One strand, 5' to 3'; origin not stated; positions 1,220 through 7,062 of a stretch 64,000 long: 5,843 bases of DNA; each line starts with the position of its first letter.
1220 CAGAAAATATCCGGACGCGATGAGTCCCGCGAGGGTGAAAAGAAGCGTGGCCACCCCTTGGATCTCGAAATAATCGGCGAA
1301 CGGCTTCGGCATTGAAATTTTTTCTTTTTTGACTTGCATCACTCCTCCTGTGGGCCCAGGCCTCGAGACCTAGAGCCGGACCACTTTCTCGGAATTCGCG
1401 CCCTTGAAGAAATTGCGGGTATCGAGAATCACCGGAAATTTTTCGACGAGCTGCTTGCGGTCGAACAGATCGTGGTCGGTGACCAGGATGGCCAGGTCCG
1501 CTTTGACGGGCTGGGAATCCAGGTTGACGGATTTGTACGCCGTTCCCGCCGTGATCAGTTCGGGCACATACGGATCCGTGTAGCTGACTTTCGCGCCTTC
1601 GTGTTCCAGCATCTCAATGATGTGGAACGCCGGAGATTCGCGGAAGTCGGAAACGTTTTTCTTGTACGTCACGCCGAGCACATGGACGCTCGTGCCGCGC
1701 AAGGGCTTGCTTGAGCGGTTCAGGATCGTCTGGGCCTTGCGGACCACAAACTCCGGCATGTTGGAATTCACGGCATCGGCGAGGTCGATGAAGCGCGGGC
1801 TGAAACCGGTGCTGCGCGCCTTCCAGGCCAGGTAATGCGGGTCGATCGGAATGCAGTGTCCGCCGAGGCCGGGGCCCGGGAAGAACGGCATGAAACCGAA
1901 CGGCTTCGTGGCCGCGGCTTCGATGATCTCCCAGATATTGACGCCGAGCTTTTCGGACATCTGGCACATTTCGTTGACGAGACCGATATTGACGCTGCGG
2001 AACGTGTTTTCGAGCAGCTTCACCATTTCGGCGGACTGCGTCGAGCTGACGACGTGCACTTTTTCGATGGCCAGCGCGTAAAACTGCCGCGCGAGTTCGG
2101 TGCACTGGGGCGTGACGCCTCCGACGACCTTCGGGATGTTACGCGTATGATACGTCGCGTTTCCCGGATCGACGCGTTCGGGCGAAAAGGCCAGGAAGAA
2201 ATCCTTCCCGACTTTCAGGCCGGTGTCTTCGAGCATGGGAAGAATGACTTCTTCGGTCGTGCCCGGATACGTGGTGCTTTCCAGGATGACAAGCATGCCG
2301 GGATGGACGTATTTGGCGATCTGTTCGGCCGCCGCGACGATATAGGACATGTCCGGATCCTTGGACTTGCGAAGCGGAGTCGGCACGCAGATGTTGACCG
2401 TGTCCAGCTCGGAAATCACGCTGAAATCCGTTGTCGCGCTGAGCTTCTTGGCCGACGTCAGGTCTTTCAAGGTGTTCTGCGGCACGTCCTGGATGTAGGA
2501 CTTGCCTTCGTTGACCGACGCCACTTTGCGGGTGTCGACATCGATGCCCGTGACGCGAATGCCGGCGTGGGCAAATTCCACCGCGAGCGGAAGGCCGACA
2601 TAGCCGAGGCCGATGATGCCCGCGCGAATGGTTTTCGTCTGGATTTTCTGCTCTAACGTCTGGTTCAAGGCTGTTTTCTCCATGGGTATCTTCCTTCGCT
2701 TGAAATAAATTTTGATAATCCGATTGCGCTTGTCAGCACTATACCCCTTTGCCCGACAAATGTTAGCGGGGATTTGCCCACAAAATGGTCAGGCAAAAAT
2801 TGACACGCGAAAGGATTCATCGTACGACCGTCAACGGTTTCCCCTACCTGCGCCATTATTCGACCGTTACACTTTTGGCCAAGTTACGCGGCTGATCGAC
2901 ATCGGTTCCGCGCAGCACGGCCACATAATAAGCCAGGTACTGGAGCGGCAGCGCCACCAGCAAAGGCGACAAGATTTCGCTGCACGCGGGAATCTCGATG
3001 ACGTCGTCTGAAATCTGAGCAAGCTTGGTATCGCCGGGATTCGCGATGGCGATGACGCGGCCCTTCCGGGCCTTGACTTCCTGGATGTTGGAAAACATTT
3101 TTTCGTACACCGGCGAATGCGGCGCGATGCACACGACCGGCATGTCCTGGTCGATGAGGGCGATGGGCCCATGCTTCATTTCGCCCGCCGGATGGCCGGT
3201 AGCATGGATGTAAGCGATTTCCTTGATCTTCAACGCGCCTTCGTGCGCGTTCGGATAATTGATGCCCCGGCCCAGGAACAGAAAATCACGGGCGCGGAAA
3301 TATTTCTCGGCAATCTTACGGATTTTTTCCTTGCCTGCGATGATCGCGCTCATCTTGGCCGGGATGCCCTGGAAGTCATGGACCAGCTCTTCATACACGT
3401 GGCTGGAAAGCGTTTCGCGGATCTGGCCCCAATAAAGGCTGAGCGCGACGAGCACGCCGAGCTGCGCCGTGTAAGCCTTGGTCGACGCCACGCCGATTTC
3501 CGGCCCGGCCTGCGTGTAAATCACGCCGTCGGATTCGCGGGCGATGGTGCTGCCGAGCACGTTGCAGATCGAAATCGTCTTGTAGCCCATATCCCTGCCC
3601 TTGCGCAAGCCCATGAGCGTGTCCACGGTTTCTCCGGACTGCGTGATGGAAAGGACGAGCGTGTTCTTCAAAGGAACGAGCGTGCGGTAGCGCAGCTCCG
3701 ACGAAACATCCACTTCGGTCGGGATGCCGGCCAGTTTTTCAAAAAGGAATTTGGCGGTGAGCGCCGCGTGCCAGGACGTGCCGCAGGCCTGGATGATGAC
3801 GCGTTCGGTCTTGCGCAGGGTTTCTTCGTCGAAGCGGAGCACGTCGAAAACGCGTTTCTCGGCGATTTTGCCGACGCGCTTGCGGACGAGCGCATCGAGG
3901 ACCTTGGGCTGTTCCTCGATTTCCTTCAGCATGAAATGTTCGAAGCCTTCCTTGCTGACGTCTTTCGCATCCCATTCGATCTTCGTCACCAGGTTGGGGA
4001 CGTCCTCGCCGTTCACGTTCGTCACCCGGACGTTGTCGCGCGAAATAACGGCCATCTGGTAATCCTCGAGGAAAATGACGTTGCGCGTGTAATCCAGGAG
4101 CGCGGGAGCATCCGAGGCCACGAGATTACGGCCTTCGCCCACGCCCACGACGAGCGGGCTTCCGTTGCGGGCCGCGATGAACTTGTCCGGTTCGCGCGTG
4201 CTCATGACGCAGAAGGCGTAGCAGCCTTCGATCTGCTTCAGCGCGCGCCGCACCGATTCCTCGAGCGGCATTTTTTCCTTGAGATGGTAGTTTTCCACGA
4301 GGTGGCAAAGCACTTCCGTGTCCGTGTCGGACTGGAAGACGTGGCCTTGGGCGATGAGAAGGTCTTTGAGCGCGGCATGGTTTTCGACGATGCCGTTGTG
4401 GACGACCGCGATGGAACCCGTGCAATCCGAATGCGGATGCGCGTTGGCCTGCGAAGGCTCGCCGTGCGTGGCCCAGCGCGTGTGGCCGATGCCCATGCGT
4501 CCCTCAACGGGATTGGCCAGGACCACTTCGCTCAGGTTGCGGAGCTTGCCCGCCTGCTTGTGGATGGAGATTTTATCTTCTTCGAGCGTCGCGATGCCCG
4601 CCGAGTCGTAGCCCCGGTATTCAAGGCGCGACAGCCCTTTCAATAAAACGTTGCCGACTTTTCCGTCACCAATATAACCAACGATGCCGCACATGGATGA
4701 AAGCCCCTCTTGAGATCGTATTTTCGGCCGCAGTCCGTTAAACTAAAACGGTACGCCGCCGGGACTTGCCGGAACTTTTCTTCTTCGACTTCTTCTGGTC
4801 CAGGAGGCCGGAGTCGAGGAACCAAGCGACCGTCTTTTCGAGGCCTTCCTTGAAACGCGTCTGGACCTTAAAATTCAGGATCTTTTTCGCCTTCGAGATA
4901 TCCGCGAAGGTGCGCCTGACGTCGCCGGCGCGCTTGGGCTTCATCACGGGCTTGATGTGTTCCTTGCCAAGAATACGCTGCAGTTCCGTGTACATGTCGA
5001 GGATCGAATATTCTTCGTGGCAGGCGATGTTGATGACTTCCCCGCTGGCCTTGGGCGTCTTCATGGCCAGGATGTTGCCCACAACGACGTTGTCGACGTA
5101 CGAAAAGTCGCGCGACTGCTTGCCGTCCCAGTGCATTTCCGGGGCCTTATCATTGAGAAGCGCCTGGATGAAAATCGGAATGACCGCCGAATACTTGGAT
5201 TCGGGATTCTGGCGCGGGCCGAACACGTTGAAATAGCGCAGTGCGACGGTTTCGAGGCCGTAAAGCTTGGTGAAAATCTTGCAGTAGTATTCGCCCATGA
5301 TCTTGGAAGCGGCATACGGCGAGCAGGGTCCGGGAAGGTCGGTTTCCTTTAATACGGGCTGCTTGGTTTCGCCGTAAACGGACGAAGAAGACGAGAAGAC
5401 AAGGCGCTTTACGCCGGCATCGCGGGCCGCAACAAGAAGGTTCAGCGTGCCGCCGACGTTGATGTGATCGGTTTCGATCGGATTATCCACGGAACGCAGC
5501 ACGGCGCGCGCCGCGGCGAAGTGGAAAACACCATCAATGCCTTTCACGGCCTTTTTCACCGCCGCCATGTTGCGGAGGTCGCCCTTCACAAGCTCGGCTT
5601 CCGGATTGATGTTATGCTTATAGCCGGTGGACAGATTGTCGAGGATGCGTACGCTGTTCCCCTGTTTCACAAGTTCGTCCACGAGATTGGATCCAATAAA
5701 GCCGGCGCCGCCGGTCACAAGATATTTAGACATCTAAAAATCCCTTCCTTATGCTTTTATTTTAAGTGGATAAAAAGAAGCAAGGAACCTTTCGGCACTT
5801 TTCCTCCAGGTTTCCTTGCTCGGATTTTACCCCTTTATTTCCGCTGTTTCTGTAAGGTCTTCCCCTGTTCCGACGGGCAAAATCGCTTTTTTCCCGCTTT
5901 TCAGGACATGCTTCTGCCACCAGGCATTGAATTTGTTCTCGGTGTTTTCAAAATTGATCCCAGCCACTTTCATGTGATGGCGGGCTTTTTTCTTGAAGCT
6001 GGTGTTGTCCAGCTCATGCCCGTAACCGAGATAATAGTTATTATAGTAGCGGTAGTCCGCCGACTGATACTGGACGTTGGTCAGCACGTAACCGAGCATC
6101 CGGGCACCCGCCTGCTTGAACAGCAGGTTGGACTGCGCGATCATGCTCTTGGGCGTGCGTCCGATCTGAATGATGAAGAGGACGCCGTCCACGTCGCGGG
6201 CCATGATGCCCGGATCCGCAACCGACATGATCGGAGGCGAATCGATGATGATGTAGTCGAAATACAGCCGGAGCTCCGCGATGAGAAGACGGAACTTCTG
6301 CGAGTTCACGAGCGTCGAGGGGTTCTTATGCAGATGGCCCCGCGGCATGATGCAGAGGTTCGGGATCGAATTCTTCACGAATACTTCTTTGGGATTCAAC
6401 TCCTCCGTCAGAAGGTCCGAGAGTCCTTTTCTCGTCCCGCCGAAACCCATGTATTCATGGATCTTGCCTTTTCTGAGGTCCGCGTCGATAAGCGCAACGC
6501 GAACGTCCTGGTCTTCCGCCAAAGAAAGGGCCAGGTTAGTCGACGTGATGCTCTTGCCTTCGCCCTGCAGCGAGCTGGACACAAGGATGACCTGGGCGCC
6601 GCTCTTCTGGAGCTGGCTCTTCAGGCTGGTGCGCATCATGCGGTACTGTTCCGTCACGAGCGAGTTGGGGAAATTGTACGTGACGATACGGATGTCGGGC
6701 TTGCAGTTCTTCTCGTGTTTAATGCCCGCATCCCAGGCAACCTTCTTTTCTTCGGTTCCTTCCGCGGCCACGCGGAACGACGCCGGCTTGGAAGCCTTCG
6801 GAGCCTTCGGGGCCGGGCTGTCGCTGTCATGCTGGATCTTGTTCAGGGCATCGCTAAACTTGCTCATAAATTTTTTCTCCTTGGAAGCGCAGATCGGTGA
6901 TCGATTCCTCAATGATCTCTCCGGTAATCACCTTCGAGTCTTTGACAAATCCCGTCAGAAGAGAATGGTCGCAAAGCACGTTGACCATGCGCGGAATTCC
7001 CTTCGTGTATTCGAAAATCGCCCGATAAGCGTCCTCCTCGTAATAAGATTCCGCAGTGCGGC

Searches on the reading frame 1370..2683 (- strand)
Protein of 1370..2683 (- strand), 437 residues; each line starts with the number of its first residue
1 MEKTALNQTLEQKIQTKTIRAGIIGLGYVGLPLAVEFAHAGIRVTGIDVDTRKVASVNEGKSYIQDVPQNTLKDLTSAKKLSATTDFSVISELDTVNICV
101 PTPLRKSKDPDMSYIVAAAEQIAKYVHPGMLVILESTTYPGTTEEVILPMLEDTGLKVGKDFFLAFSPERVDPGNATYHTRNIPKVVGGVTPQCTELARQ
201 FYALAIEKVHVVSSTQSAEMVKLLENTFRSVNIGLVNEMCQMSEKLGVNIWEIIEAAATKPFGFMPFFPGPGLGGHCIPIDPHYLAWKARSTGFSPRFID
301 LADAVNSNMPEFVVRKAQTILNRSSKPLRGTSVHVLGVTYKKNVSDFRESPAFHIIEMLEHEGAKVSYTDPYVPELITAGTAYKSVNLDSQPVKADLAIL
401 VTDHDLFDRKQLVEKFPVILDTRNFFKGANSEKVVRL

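Call 24: search_protein_families(library=pfam, proteins=[window:1370-2683:-], max_evalue=0.001)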
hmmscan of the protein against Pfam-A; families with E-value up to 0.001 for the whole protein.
window:1370-2683:- (437 aa): 5 families
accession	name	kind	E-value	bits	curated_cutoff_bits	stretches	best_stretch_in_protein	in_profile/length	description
PF03721.20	UDPG_MGDP_dh_N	-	5.9e-49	166.6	27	1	21-197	3-183/187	UDP-glucose/GDP-mannose dehydrogenase family, NAD binding domain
PF00984.24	UDPG_MGDP_dh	-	4e-31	107.4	25.4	1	216-307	1-93/94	UDP-glucose/GDP-mannose dehydrogenase family, central domain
PF03720.21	UDPG_MGDP_dh_C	-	4.5e-22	78.8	30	1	335-427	2-102/103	UDP-glucose/GDP-mannose dehydrogenase family, UDP binding domain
PF03446.21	NAD_binding_2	-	1.9e-07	31.6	21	1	22-146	3-103/161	NAD binding domain of 6-phosphogluconate dehydrogenase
PF02737.24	3HCDH_N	-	0.00074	19.9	22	0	21-96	2-82/180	3-hydroxyacyl-CoA dehydrogenase, NAD binding domain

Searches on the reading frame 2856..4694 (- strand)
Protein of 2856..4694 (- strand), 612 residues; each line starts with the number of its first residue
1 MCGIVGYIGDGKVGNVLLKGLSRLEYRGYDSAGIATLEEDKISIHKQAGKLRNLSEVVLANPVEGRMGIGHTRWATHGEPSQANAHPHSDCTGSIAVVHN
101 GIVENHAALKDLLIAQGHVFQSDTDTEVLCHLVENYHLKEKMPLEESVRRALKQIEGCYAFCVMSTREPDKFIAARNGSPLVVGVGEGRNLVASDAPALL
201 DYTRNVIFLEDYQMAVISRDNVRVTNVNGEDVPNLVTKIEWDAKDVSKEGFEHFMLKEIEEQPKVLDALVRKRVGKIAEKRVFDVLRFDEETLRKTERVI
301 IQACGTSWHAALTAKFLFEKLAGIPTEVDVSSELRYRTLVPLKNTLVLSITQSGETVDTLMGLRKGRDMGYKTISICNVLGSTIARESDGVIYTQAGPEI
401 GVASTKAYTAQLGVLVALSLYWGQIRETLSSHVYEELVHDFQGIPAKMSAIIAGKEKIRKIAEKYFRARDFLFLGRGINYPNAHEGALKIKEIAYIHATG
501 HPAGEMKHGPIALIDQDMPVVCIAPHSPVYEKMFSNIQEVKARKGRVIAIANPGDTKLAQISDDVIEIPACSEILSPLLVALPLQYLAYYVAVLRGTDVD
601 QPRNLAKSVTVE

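Call 24: search_protein_families(library=pfam, proteins=[window:2856-4694:-], max_evalue=0.001)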
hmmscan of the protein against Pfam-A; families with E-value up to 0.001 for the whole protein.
window:2856-4694:- (612 aa): 4 families
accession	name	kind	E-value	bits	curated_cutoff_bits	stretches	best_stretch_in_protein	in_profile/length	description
PF01380.27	SIS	-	1.3e-53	180.7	25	2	293-418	2-128/131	SIS domain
PF13522.11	GATase_6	-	5e-21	75.5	27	1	63-195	8-130/130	Glutamine amidotransferase domain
PF13537.11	GATase_7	-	2.1e-16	60.5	25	1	80-200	8-122/123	Glutamine amidotransferase domain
PF13230.11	GATase_4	-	5.9e-06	25.9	23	1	33-155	37-162/272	Glutamine amidotransferases class-II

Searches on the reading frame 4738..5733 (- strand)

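Call 24: search_protein_families(library=pfam, proteins=[window:4738-5733:-], max_evalue=0.001)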
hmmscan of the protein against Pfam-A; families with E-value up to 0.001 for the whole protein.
window:4738-5733:- (331 aa): 10 families
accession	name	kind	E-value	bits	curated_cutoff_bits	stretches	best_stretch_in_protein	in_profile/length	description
PF01370.27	Epimerase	-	1.7e-64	218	20.9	1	5-237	2-240/240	NAD dependent epimerase/dehydratase family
PF16363.11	GDP_Man_Dehyd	-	2.7e-58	198.5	27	1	5-301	1-332/332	GDP-mannose 4,6 dehydratase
PF01073.25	3Beta_HSD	-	2e-30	106.2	22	1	5-232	1-237/280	3-beta hydroxysteroid dehydrogenase/isomerase family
PF13460.12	NAD_binding_10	-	1.6e-15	57.9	27.2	1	8-127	1-109/184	NAD(P)H-binding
PF04321.23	RmlD_sub_bind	-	2.9e-14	53.3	27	1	4-173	3-154/287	RmlD substrate binding domain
PF02719.21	Polysacc_synt_2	-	7.7e-14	52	20.2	1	5-260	2-252/293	Polysaccharide biosynthesis protein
PF05368.20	NmrA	-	8e-13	49.1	27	1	3-119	4-110/298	NmrA-like family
PF07993.18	NAD_binding_4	-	1.2e-10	41.4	20.1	1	59-217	82-255/258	Male sterility protein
PF08659.16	KR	-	3e-05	24.5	22.6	1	3-125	2-146/180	KR domain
PF00106.31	adh_short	-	0.00038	20.4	26.6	1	5-66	4-71/195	short chain dehydrogenase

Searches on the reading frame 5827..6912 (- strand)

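Call 24: search_protein_families(library=pfam, proteins=[window:5827-6912:-], max_evalue=0.001)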
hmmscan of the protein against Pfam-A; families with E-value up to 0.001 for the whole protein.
window:5827-6912:- (361 aa): 4 families
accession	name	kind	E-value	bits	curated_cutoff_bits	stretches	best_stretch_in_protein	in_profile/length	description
PF13614.12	AAA_31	-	4.1e-11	43.6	27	1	107-237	2-137/177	AAA domain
PF10609.15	ParA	-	2.7e-08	34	27.1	1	107-274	4-169/246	NUBPL iron-transfer P-loop NTPase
PF01656.29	CbiA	-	2e-05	25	25.4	1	117-282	9-85/125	CobQ/CobB/MinD/ParA nucleotide binding domain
PF09140.17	MipZ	-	2.5e-05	24.2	20.7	1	108-226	2-108/262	ATPase MipZ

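Call 45: search_protein_families(library=ncbifam, proteins=[window:5827-6912:-], max_evalue=0.001)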
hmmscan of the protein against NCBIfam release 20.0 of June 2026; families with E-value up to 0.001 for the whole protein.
window:5827-6912:- (361 aa): 11 families
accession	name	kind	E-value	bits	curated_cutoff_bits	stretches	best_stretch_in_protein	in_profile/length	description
TIGR01007.1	eps_fam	subfamily_domain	6.9e-45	153.1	108.05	1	88-293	1-203/204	polysaccharide biosynthesis tyrosine autokinase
TIGR03018.1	pepcterm_TyrKin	hypoth_equivalog_domain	4.4e-42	143.8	230.65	1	76-261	1-192/207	XrtA-associated tyrosine autokinase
NF008568.0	PRK11519.1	equivalog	1.4e-34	119.4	1068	1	64-297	485-715/720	tyrosine-protein kinase Wzc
NF007350.0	PRK09841.1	equivalog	6.6e-30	103.9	1248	1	73-298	498-721/726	tyrosine-protein kinase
TIGR01005.1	eps_transp_fam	subfamily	2.2e-29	102.2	411.7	1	82-306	522-749/754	exopolysaccharide transport protein family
TIGR03029.1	EpsG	equivalog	1.3e-22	80.2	313.8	1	76-278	73-273/274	chain length determinant protein tyrosine kinase EpsG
TIGR01968.1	minD_bact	equivalog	3.7e-11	42.9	212.9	1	106-227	1-121/261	septum site-determining protein MinD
TIGR01969.1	minD_arch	subfamily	2.5e-07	30.1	201.75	1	108-232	2-123/251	cell division ATPase MinD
NF008669.0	PRK11670.1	equivalog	4e-07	29.3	348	1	106-227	107-225/369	iron-sulfur cluster carrier protein ApbC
NF041136.1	MrpORP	equivalog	1.4e-05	24.6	450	1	107-166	6-64/365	iron-sulfur cluster carrier protein MrpORP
NF041546.1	ParA_partition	equivalog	0.0005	19.7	180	0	117-146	10-38/203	ParA family partition ATPase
